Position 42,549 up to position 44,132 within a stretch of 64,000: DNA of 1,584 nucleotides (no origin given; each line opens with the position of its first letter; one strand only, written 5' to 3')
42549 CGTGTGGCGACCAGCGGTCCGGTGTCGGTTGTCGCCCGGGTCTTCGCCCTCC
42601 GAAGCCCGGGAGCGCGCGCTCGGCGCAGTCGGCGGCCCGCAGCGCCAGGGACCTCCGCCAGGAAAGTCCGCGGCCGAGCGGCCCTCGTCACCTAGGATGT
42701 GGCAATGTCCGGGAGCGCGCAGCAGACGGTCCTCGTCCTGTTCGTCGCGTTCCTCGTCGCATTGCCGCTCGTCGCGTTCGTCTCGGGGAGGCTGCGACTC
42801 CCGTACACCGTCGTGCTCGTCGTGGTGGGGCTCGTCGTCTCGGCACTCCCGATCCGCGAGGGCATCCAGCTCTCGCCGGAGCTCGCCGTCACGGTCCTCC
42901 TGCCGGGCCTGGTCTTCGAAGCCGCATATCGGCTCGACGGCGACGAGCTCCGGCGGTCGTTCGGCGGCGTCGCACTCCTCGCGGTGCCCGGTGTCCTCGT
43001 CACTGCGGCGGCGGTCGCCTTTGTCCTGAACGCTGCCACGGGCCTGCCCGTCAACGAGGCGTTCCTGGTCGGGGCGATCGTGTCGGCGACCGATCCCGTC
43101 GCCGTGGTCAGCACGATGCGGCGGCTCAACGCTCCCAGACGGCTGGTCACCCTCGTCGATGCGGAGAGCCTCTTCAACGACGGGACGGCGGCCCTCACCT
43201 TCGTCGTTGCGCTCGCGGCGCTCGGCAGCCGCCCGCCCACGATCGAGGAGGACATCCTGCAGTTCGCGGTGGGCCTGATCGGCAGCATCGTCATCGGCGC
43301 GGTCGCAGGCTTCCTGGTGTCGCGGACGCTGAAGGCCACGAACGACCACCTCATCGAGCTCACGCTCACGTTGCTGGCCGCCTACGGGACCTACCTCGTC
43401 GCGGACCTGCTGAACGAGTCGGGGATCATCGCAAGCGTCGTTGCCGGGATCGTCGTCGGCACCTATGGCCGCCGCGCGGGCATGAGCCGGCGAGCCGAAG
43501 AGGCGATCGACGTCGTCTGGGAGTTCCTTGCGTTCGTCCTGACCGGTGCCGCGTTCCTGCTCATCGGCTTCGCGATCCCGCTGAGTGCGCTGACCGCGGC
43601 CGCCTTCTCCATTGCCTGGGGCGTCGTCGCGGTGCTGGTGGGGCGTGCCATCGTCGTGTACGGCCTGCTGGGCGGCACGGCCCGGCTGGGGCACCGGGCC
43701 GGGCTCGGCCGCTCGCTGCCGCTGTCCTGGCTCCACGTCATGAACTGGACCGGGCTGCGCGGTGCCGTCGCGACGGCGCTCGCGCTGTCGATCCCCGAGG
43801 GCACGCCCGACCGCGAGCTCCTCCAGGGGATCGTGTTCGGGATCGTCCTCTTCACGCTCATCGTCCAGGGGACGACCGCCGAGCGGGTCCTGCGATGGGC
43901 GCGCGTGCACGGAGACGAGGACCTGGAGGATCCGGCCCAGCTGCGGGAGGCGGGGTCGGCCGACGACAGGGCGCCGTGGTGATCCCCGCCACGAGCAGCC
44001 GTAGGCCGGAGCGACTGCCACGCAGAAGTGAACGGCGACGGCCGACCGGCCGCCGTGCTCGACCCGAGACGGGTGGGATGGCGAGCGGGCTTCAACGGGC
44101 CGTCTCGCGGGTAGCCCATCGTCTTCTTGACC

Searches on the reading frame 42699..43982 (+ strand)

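Call 88: search_protein_families(library=pfam, proteins=[window:42699-43982:+], max_evalue=0.00001)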
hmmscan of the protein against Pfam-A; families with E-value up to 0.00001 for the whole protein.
window:42699-43982:+ (427 aa): 1 family
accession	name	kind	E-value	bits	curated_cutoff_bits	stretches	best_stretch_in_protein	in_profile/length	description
PF00999.27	Na_H_Exchanger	-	3.1e-62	211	26.2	1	19-400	6-375/375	Sodium/hydrogen exchanger, transmembrane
